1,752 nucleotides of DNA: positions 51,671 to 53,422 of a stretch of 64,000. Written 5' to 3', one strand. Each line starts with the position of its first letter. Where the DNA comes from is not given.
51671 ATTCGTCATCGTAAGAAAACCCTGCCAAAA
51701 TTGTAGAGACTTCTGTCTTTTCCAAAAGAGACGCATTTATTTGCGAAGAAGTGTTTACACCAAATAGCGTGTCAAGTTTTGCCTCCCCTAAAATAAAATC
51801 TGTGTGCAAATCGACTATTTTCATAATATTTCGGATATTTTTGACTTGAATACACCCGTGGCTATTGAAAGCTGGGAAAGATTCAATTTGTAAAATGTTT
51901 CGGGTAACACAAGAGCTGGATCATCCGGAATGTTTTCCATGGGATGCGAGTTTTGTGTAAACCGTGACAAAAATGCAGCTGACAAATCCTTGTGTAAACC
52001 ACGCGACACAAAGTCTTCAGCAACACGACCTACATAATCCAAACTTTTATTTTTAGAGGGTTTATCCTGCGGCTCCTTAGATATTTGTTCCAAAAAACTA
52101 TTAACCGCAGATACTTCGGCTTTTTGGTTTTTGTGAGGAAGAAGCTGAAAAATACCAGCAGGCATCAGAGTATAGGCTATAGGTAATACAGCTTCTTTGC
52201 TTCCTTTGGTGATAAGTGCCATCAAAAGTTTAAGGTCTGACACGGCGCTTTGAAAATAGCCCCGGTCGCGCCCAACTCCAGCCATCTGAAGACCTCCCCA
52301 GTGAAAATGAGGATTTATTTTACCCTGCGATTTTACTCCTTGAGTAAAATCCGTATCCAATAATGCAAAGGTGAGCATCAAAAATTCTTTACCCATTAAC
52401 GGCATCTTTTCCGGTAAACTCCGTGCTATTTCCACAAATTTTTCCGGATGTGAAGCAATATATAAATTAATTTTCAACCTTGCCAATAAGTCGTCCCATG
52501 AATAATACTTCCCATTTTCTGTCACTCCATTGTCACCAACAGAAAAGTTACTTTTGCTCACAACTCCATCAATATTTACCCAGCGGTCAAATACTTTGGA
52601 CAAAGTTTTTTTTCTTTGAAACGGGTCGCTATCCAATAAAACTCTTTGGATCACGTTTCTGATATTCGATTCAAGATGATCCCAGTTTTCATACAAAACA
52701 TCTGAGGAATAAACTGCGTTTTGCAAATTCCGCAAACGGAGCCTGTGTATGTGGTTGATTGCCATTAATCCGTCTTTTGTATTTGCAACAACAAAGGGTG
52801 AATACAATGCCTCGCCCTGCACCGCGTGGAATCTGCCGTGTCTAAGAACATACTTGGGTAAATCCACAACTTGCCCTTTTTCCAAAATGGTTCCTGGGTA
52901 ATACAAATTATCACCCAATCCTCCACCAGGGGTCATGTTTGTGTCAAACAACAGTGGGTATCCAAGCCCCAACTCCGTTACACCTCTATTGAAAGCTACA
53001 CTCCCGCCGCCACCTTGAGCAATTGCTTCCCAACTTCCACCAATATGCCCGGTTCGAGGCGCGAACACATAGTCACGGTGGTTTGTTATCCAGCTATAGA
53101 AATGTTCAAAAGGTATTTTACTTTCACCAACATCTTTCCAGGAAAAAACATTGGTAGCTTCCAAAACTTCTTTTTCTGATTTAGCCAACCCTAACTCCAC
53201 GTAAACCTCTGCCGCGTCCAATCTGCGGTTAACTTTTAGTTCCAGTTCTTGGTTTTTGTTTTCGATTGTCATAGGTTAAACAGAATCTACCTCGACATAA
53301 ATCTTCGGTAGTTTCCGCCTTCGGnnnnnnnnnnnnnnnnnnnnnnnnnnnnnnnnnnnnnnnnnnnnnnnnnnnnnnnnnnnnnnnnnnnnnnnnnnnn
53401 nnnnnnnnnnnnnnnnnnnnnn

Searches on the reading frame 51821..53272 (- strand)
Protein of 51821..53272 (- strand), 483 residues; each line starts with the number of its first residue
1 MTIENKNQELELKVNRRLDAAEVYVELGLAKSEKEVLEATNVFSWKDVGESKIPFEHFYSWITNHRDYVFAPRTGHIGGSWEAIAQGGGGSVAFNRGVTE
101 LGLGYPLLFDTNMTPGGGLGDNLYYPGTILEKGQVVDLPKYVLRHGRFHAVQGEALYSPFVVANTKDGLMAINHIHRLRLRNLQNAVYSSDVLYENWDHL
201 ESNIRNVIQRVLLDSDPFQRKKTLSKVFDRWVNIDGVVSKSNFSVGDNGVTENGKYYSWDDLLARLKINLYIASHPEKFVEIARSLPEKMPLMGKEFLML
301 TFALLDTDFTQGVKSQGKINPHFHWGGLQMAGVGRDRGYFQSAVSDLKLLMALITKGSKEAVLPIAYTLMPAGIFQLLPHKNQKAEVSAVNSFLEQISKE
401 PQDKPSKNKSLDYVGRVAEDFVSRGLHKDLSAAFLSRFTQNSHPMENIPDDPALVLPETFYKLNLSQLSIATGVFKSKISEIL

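Call 82: search_protein_families(library=pfam, proteins=[window:51821-53272:-], max_evalue=0.000001)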
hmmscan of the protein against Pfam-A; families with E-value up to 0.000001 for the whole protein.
window:51821-53272:- (483 aa): 1 family
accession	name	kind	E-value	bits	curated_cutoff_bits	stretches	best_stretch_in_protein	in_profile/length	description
PF19490.4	DUF6025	-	7e-58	196.8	25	1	35-477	9-453/456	Family of unknown function (DUF6025)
